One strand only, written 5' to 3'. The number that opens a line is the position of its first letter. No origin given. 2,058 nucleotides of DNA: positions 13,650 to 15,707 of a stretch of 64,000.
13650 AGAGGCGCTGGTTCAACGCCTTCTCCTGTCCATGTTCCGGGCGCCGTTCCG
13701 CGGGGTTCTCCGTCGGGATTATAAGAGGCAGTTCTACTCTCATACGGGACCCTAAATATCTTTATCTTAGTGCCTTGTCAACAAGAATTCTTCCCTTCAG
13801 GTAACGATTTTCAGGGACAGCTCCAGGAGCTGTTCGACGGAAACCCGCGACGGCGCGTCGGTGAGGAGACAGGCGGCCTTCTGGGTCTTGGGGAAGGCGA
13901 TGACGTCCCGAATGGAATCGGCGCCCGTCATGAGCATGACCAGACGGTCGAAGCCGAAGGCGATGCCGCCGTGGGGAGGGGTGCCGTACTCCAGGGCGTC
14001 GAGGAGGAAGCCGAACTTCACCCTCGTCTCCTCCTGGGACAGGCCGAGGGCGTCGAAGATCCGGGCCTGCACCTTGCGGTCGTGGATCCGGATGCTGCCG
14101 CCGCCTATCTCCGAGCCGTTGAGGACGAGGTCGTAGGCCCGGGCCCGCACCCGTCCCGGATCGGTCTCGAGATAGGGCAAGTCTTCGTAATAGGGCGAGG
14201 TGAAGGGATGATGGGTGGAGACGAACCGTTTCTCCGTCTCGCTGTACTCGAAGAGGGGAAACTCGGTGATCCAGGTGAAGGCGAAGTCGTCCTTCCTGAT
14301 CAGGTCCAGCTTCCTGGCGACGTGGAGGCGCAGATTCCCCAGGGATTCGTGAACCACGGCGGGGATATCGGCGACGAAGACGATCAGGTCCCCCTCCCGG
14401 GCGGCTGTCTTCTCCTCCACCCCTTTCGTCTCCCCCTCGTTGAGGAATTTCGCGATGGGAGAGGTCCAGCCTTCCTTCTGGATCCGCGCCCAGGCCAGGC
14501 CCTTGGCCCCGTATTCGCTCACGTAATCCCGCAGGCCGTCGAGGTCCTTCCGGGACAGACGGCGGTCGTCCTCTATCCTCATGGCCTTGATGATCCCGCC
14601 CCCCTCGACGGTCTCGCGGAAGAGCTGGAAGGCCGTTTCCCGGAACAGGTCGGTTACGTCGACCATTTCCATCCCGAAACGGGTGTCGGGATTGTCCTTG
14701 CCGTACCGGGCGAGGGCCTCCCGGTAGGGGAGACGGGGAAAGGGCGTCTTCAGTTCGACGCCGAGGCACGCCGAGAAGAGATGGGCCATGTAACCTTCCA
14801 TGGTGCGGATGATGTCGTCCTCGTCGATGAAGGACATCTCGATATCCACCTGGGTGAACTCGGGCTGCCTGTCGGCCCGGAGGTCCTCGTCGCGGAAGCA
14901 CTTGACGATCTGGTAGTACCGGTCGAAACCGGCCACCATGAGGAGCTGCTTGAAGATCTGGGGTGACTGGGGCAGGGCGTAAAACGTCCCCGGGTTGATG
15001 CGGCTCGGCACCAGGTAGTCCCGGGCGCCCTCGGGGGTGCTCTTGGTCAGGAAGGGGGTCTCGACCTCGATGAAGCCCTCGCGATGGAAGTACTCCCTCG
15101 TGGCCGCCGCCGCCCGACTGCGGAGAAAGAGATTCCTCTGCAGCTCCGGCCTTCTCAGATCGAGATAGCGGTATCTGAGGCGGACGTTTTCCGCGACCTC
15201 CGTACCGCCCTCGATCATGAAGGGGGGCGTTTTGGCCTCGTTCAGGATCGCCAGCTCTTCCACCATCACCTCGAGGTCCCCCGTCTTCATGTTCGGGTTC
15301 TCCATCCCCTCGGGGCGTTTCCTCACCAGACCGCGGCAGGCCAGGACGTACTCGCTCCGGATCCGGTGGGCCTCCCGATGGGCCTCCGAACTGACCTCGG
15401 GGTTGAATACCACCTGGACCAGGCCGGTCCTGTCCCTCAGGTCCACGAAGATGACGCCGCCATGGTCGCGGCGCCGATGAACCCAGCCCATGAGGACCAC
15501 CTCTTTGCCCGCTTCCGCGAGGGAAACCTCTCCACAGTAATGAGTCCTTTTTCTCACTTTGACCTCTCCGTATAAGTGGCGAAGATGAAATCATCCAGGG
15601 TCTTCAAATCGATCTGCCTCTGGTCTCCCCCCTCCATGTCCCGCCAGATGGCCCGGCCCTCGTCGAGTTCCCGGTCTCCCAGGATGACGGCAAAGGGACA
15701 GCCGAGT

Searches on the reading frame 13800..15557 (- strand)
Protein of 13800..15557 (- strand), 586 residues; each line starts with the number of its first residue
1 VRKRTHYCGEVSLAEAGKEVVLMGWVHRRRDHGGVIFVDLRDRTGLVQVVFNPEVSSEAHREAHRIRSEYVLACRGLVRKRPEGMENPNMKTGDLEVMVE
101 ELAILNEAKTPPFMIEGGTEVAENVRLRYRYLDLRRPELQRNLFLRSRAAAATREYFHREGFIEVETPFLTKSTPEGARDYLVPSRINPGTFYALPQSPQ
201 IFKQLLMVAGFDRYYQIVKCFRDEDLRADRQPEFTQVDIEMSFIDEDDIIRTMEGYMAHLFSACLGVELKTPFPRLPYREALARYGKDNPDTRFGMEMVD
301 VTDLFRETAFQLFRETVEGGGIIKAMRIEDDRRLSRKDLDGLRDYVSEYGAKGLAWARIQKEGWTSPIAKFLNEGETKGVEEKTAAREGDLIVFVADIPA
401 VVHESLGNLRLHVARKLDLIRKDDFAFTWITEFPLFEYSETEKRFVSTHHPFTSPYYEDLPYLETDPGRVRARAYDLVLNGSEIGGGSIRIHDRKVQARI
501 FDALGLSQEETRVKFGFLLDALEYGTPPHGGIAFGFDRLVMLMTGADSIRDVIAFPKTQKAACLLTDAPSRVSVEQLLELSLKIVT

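Call 5: search_protein_families(library=pfam, proteins=[window:13800-15557:-], max_evalue=0.1)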
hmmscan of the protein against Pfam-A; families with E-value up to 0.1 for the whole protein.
window:13800-15557:- (586 aa): 4 families
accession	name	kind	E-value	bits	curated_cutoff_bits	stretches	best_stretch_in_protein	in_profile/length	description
PF00152.25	tRNA-synt_2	-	8e-124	413.1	25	1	123-559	2-308/308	tRNA synthetases class II (D, K and N)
PF02938.19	GAD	-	4.5e-24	85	23.4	1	313-405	1-94/95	GAD domain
PF01336.31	tRNA_anti-codon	-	8.2e-19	67.8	27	1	20-104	1-74/75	OB-fold nucleic acid binding domain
PF01409.25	tRNA-synt_2d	-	0.00014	21.9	19.8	1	213-271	104-160/246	tRNA synthetases class II core domain (F)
